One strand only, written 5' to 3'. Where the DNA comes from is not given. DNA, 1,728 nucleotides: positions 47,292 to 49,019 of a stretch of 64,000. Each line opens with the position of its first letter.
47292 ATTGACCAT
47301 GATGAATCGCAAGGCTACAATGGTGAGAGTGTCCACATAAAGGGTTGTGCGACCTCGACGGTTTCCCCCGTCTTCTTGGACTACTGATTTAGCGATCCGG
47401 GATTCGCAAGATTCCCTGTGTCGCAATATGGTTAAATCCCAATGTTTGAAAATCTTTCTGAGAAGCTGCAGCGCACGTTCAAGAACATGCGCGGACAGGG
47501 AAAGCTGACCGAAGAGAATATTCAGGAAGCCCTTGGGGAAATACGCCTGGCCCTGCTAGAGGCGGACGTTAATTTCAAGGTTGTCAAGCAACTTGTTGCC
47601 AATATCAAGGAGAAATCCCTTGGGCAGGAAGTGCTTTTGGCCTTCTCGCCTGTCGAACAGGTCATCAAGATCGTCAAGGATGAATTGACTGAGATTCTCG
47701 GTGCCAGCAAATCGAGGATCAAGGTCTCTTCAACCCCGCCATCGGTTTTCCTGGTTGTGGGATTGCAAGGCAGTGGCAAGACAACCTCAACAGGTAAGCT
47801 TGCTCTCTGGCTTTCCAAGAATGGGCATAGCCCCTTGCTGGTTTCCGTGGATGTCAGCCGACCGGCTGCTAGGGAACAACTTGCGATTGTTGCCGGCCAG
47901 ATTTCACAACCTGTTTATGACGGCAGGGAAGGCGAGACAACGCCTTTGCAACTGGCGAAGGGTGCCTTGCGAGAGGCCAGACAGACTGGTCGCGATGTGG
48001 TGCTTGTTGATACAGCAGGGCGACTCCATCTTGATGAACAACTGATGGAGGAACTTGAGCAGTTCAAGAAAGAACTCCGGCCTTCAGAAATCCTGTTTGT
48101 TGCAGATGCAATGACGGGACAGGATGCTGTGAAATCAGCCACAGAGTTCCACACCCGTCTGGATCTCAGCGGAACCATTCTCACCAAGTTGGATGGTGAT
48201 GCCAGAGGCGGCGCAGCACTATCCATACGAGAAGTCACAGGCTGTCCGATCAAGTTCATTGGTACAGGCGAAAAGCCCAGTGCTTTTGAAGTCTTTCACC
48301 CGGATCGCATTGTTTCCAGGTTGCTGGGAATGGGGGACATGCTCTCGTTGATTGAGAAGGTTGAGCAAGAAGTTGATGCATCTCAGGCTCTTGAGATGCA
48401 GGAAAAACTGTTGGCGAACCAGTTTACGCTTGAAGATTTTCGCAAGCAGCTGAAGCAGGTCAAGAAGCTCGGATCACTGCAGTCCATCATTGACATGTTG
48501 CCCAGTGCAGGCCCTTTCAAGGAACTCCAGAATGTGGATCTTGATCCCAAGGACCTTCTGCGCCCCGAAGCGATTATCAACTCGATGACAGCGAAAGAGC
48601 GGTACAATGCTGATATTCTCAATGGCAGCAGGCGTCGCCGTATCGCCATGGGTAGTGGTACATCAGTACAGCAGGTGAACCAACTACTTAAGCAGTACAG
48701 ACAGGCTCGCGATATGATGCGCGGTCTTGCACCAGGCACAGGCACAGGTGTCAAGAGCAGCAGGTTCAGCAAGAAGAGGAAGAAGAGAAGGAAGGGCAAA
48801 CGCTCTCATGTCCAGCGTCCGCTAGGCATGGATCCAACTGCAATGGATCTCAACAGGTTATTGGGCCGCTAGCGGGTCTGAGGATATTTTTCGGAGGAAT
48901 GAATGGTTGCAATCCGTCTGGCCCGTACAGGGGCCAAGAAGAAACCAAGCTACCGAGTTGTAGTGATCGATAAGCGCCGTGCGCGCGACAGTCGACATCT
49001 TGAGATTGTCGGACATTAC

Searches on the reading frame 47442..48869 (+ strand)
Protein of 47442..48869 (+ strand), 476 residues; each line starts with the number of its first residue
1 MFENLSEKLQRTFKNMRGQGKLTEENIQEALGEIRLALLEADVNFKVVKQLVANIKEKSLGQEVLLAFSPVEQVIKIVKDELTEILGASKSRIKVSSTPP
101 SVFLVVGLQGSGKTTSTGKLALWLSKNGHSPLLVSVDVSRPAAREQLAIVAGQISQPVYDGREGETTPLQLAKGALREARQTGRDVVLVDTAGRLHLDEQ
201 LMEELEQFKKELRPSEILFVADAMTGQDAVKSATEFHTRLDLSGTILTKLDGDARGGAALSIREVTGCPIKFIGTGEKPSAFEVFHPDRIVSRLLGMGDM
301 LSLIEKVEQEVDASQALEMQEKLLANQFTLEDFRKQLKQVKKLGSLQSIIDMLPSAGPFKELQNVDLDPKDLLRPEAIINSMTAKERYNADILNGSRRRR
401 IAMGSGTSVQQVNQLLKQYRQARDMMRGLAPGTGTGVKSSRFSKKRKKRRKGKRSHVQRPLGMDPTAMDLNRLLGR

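Call 63: search_protein_families(library=pfam, proteins=[window:47442-48869:+], max_evalue=0.001)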
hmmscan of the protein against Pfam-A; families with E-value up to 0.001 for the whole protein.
window:47442-48869:+ (476 aa): 6 families
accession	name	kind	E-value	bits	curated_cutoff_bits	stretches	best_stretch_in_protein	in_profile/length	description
PF00448.28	SRP54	-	8.7e-70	234.8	22.7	1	100-296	1-196/196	SRP54-type protein, GTPase domain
PF02978.25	SRP_SPB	-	1.3e-33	115.7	27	1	327-426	1-91/91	Signal peptide binding domain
PF02881.24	SRP54_N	-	1.1e-22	80.4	22.4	1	5-82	1-75/75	SRP54-type protein, helical bundle domain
PF13401.12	AAA_22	-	8.1e-07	29.8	27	1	101-209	6-108/130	AAA domain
PF01656.29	CbiA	-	2.9e-05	24.5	25.4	1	110-256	9-89/125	CobQ/CobB/MinD/ParA nucleotide binding domain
PF09439.16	SRPRB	-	0.00075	19.4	25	0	179-239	41-98/178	Signal recognition particle receptor beta subunit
